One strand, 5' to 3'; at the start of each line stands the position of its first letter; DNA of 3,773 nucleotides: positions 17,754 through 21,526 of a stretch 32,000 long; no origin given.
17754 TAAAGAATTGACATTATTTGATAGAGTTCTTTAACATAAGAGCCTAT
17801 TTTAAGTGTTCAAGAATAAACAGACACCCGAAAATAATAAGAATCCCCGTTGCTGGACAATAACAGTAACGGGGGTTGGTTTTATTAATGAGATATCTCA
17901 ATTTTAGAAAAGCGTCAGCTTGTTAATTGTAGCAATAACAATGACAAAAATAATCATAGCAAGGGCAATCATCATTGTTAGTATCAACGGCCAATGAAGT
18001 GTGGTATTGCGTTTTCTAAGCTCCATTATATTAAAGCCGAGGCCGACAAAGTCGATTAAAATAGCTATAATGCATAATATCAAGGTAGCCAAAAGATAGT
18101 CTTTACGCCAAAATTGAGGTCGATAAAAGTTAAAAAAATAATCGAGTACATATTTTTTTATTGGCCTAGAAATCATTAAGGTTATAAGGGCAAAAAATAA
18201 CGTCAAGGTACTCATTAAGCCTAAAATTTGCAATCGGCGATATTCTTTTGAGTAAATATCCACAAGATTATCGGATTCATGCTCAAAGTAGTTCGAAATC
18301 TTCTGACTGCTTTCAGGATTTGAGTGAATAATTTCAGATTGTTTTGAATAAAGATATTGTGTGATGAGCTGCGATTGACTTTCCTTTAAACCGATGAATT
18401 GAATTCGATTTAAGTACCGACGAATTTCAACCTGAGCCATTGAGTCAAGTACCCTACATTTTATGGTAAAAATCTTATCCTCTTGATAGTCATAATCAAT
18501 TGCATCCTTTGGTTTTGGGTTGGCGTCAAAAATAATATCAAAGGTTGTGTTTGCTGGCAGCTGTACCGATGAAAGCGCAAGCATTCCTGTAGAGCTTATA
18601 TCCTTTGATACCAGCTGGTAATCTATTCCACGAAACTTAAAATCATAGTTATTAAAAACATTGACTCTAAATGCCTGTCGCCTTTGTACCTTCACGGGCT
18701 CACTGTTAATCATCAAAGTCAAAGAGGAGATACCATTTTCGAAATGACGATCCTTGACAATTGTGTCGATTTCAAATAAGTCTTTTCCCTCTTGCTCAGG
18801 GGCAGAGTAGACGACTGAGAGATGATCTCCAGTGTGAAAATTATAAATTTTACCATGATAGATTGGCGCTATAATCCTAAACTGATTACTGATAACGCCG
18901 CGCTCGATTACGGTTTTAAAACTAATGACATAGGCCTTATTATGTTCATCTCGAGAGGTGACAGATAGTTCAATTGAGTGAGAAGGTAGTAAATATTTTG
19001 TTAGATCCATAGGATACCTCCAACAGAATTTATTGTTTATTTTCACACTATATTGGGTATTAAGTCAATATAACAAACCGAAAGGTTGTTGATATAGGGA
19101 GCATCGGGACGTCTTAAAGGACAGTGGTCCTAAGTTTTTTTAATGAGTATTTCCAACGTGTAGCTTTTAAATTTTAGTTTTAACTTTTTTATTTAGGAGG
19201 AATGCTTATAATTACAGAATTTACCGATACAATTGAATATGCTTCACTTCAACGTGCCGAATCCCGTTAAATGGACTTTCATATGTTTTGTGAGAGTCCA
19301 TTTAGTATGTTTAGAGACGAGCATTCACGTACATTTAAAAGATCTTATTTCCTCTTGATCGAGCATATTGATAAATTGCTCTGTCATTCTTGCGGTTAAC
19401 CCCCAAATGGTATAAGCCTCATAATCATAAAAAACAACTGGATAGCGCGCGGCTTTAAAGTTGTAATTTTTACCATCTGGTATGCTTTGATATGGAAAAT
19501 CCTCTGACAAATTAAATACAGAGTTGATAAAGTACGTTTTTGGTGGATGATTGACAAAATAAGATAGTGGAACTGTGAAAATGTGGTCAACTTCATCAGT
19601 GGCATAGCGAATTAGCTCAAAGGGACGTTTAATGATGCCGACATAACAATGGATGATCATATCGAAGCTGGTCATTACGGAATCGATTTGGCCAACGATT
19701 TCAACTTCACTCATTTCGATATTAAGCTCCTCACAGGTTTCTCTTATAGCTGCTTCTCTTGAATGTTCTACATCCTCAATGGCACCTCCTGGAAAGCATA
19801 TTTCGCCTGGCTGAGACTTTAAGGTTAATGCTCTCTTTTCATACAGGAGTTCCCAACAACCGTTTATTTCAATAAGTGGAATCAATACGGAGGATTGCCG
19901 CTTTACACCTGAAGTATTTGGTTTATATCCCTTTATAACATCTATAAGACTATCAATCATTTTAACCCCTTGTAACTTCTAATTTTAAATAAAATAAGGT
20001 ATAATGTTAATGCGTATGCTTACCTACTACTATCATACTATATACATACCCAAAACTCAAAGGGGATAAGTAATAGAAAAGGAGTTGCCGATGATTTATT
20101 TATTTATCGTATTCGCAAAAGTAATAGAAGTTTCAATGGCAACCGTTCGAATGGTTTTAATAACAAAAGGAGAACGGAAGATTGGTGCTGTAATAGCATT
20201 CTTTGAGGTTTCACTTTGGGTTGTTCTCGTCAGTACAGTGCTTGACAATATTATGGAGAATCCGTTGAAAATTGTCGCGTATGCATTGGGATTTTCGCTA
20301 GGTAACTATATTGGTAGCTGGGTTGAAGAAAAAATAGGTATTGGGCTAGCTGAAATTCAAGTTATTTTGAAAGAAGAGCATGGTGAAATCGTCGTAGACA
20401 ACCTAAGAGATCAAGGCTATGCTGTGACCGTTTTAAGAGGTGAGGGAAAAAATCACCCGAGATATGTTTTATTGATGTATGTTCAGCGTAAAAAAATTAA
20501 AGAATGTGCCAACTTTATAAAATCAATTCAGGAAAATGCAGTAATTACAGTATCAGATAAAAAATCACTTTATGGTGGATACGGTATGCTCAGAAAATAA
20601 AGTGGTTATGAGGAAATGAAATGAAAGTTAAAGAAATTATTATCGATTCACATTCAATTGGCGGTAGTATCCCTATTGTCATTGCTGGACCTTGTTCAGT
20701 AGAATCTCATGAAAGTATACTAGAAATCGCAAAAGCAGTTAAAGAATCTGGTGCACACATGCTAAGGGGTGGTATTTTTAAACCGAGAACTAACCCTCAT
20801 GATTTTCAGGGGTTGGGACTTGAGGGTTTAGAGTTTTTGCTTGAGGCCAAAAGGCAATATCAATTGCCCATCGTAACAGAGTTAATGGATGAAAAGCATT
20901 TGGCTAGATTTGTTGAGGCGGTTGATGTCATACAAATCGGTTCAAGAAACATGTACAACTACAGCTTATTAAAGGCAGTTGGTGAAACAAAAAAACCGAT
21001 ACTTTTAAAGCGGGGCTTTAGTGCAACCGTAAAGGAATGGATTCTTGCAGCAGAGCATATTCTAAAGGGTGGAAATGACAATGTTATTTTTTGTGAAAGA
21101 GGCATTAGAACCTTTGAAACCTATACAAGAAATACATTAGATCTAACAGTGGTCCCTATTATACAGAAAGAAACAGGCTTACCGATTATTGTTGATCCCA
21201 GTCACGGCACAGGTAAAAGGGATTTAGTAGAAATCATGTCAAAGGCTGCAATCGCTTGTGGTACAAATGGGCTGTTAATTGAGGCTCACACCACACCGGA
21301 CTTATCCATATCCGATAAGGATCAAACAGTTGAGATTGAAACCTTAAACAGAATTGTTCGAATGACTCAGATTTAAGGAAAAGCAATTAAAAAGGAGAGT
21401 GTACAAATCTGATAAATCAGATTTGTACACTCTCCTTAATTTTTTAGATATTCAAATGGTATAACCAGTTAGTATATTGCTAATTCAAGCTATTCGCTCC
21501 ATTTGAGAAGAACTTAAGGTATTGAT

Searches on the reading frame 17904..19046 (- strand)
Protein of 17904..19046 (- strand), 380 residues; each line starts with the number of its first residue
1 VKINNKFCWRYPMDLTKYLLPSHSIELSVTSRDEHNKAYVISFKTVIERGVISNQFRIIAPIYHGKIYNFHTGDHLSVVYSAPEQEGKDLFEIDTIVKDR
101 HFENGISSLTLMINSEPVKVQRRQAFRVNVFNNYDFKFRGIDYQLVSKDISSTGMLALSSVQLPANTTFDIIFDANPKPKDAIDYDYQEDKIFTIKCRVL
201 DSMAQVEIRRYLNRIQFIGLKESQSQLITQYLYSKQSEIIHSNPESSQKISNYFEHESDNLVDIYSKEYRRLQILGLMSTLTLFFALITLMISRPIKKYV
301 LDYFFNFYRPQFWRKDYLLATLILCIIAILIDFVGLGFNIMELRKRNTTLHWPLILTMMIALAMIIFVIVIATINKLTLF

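Call 23: search_protein_families(library=pfam, proteins=[window:17904-19046:-], max_evalue=0.01)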
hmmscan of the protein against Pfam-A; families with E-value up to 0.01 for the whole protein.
window:17904-19046:- (380 aa): 2 families
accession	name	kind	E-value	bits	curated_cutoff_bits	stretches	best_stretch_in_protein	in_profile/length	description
PF07238.19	PilZ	-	2.1e-05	25.2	22.5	1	121-233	1-101/102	PilZ domain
PF12945.12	PilZNR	-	0.00073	20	23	1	24-104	5-75/85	Flagellar protein YcgR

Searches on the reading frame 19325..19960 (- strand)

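Call 23: search_protein_families(library=pfam, proteins=[window:19325-19960:-], max_evalue=0.01)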
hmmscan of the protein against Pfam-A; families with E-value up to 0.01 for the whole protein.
window:19325-19960:- (211 aa): 3 families
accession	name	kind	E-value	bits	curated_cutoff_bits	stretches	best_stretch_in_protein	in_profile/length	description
PF00293.34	NUDIX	-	7.8e-10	39.3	21.1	1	22-131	3-114/134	NUDIX domain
PF22327.2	Nudt16-like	-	0.0031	17.9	27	1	52-107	33-92/161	U8 snoRNA-decapping enzyme-like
PF14815.12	NUDIX_4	-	0.0049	17.1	35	1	51-121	24-95/113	NUDIX domain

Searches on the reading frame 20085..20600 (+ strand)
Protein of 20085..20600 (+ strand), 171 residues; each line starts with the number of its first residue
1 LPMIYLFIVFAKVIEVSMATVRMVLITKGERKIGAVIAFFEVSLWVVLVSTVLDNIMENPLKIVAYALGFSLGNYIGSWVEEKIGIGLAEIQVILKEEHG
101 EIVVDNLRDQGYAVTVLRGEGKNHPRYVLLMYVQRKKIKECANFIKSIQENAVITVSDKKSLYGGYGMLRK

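Call 23: search_protein_families(library=pfam, proteins=[window:20085-20600:+], max_evalue=0.01)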
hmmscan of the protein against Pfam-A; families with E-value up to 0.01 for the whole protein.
window:20085-20600:+ (171 aa): 2 families
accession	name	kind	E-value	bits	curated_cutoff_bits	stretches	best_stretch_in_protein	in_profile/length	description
PF18955.5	DUF5698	-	1e-22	80.8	27.5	1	20-77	1-57/58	Domain of unknown function (DUF5698)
PF10035.14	DUF2179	-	6e-09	36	22.8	1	113-164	2-55/55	Uncharacterized protein conserved in bacteria (DUF2179)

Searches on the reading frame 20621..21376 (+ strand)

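Call 23: search_protein_families(library=pfam, proteins=[window:20621-21376:+], max_evalue=0.01)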
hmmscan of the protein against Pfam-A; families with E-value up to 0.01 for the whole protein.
window:20621-21376:+ (251 aa): 2 families
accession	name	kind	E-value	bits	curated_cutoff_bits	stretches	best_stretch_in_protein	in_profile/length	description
PF00793.26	DAHP_synth_1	-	6.8e-73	245.3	25.5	1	12-245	11-257/270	DAHP synthetase I family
PF03102.20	NeuB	-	1.1e-06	28.8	22.1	1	75-246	63-226/241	NeuB family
